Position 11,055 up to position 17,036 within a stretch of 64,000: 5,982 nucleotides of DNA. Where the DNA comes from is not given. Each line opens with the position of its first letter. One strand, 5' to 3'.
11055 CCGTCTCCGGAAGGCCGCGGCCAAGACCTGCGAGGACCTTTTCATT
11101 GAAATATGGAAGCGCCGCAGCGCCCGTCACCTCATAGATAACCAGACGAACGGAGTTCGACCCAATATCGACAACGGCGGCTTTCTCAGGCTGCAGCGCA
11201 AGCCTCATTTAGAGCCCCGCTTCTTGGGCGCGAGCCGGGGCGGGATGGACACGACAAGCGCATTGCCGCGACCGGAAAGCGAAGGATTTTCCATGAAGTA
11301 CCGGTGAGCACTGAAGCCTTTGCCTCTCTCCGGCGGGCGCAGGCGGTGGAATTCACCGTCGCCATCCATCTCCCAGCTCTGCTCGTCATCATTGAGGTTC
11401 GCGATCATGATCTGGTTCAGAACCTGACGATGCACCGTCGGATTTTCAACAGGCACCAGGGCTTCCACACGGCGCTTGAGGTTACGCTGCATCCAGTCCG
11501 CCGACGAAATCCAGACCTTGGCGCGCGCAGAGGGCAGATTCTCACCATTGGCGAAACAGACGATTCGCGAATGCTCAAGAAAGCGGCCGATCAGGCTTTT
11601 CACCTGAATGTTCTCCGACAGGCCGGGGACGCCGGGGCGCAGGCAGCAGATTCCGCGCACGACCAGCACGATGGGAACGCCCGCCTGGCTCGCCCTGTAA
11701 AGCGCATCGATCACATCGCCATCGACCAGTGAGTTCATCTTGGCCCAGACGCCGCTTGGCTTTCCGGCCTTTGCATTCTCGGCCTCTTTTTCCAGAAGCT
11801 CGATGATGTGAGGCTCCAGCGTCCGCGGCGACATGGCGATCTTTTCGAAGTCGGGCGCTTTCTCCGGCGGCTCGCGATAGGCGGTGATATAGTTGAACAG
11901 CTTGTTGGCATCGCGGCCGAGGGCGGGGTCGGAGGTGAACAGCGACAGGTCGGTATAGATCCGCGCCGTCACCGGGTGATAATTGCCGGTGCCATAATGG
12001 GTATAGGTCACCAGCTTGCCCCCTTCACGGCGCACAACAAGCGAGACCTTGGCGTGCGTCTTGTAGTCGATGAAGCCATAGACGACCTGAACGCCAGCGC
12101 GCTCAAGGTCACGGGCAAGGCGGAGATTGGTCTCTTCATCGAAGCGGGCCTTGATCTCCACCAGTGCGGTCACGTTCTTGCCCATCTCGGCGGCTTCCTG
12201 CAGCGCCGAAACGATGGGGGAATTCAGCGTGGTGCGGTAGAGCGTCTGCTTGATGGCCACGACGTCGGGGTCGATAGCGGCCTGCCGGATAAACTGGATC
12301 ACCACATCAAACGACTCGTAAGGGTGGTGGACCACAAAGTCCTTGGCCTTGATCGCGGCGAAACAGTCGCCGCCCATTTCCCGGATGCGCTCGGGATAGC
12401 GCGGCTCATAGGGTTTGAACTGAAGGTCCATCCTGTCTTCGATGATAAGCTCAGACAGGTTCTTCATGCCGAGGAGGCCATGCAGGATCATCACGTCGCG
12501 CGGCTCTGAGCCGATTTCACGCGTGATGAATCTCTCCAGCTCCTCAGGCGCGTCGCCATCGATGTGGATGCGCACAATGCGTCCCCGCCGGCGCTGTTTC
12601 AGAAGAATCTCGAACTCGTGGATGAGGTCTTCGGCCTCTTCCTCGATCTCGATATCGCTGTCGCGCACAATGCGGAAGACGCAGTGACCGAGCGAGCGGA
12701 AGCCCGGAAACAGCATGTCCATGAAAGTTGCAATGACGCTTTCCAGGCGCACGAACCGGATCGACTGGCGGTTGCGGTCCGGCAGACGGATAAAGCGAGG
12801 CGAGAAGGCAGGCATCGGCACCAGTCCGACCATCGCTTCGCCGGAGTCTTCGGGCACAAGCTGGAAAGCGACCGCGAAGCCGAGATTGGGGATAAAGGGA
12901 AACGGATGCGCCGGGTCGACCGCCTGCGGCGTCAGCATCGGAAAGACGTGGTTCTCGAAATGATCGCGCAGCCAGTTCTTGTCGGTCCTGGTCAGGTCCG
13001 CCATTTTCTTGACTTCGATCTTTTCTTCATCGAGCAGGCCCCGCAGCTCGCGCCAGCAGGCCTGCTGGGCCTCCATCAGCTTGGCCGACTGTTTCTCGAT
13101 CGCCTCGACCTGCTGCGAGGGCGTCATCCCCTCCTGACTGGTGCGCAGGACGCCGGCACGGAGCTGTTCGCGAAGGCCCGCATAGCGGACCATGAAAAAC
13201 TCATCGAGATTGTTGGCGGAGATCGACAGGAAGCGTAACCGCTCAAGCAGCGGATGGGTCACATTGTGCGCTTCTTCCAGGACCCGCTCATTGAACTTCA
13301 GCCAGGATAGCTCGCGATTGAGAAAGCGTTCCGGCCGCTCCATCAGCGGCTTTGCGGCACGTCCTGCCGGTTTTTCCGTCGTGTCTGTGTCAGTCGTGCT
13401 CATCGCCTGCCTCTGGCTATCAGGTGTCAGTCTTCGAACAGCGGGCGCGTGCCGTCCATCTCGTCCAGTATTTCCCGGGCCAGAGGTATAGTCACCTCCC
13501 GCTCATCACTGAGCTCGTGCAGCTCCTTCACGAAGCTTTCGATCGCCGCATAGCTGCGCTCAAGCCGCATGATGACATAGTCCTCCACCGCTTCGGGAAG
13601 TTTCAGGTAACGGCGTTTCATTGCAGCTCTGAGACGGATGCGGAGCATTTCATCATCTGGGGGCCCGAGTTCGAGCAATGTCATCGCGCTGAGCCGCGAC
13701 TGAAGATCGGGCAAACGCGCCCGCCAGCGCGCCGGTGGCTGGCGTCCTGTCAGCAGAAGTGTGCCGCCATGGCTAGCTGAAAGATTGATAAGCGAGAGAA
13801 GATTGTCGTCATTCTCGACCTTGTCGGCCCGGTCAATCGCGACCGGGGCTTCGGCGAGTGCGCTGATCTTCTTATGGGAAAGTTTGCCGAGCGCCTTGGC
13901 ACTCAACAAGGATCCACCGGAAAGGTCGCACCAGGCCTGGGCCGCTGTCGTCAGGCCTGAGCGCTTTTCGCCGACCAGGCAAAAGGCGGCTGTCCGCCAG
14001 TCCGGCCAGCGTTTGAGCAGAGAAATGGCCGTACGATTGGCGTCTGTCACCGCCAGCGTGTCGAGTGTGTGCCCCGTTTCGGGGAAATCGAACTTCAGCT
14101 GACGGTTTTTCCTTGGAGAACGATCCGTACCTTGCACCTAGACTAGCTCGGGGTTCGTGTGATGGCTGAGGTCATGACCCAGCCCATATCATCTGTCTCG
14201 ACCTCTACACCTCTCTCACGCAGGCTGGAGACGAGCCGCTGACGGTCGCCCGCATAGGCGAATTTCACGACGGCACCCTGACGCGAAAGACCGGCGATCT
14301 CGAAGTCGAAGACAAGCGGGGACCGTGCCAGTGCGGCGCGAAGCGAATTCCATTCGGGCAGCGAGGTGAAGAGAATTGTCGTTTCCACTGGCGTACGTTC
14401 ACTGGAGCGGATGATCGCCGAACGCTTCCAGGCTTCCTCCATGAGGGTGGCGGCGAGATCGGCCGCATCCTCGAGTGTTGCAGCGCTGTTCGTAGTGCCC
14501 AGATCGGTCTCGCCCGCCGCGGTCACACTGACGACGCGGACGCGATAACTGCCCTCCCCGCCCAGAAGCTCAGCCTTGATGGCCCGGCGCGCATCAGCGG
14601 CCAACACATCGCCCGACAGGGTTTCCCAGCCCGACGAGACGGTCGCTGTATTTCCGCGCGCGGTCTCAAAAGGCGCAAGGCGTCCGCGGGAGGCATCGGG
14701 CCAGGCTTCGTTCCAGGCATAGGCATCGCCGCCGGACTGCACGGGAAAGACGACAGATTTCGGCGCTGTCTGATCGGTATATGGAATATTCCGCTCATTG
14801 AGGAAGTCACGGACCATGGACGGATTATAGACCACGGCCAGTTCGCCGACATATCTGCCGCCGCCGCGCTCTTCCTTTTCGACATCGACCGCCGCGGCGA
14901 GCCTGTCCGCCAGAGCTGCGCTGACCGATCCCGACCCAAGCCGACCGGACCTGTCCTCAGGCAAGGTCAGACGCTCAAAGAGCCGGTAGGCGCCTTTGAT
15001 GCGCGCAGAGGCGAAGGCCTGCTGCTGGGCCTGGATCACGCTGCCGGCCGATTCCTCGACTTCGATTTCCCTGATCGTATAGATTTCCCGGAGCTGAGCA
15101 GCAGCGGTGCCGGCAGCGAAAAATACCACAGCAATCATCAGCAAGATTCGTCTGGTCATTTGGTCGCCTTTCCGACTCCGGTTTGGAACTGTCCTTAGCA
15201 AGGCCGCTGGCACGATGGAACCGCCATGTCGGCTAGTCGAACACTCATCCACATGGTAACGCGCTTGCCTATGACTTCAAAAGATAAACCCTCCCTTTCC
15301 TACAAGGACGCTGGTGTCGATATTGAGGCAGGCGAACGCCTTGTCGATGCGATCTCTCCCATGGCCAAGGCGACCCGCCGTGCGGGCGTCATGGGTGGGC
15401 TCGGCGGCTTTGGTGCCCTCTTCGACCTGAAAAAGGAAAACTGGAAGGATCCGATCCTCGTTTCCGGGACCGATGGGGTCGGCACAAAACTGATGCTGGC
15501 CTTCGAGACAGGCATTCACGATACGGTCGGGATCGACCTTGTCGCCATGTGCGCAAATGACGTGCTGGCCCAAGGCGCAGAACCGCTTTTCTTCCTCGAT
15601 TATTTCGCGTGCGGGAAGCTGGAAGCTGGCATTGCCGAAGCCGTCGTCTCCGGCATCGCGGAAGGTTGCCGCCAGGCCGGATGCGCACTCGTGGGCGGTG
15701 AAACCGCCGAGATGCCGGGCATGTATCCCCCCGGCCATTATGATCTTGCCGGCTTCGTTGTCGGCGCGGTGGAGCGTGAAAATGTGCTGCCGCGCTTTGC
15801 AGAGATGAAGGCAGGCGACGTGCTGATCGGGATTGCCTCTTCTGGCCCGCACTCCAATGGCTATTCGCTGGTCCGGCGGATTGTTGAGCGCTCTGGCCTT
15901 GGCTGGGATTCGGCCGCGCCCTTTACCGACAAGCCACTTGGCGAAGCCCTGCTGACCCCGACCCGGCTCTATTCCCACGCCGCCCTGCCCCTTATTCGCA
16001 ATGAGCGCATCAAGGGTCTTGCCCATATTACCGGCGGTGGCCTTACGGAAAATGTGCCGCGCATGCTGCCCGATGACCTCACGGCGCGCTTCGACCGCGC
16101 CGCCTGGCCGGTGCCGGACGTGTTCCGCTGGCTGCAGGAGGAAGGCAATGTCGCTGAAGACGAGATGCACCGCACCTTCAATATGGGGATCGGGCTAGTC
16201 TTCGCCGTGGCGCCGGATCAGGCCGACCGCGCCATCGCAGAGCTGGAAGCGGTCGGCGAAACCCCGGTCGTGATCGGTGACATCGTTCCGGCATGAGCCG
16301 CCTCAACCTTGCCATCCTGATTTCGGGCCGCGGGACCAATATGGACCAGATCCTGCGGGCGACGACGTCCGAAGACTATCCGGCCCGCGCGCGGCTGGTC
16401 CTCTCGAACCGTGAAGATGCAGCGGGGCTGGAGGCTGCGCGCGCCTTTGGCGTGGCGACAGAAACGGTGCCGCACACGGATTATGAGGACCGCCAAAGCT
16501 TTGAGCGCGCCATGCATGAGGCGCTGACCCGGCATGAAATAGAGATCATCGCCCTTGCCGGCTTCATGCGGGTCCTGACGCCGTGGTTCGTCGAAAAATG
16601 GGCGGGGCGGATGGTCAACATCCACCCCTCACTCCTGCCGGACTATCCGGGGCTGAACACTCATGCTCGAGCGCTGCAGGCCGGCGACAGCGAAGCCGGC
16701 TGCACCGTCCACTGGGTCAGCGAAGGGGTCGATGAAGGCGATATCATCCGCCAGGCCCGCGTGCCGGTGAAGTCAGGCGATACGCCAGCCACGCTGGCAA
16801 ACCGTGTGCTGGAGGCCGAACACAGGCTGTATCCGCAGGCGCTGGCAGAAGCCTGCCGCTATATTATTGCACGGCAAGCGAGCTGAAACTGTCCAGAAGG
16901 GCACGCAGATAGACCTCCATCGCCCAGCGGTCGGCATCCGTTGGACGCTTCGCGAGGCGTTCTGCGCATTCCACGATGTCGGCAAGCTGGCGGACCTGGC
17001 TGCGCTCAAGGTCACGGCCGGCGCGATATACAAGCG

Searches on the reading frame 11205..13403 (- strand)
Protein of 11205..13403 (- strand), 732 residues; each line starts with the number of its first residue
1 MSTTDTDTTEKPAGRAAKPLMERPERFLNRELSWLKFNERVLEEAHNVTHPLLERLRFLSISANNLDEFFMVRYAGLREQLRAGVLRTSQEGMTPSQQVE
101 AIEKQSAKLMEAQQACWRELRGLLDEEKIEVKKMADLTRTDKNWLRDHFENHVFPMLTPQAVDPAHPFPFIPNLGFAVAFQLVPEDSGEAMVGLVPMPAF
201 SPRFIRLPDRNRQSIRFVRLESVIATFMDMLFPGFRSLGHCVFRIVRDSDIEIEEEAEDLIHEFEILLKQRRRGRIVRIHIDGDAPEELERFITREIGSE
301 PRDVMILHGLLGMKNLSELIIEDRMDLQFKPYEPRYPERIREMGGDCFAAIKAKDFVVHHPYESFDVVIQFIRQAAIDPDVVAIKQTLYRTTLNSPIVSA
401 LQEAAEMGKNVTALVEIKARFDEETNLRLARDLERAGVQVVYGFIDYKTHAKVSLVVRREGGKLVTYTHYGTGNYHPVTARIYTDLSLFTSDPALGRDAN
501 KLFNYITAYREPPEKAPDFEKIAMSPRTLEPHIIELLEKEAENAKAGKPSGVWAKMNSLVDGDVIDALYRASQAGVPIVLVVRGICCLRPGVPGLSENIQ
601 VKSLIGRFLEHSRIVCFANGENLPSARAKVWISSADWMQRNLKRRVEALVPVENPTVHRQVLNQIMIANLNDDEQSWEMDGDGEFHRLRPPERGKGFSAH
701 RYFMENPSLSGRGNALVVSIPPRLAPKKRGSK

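Call 64: search_protein_families(library=pfam, proteins=[window:11205-13403:-], max_evalue=0.00001)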
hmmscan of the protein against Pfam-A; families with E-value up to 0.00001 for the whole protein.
window:11205-13403:- (732 aa): 5 families
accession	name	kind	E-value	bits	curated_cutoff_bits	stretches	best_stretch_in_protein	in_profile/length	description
PF17941.7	PP_kinase_C_1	-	6e-71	237.8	25.7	1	347-511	2-166/167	Polyphosphate kinase C-terminal domain 1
PF13090.12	PP_kinase_C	-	2.6e-59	200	25.8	1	524-692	3-165/172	Polyphosphate kinase C-terminal domain 2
PF02503.22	PP_kinase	-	1.1e-54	185.3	31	1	141-319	2-183/183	Polyphosphate kinase middle domain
PF13089.11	PP_kinase_N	-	1.2e-38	132.2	23.8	1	27-131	1-106/107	Polyphosphate kinase N-terminal domain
PF13091.12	PLDc_2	-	1.4e-08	35.1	27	0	553-663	13-126/132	PLD-like domain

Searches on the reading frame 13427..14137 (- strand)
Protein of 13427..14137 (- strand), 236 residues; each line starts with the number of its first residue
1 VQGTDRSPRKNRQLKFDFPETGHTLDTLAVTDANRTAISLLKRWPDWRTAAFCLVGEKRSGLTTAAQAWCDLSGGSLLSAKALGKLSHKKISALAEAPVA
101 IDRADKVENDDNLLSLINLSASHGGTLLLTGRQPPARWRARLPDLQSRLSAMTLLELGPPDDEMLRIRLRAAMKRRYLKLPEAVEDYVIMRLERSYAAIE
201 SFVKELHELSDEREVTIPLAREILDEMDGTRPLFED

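Call 65: search_protein_families(library=pfam, proteins=[window:13427-14137:-], max_evalue=0.00001)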
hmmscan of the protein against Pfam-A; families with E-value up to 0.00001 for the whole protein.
window:13427-14137:- (236 aa): 1 family
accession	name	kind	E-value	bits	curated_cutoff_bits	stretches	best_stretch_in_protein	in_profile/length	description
PF22688.2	Hda_lid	-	6.9e-07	29.6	27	1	168-224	7-65/65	Hda, lid domain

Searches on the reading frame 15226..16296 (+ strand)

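Call 65: search_protein_families(library=pfam, proteins=[window:15226-16296:+], max_evalue=0.00001)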
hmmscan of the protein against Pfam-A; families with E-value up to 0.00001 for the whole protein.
window:15226-16296:+ (356 aa): 2 families
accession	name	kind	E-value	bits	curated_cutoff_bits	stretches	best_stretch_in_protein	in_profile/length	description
PF02769.27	AIRS_C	-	9.2e-36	123.8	23.1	1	195-354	1-146/156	AIR synthase related protein, C-terminal domain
PF00586.29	AIRS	-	1e-24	87.5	24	1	78-182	15-112/112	AIR synthase related protein, N-terminal domain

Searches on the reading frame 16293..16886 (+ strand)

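Call 65: search_protein_families(library=pfam, proteins=[window:16293-16886:+], max_evalue=0.00001)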
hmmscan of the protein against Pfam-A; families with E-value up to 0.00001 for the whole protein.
window:16293-16886:+ (197 aa): 1 family
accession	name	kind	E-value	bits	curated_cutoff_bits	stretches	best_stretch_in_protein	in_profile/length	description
PF00551.24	Formyl_trans_N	-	7.8e-57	192.4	26.1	1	5-184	2-181/181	Formyl transferase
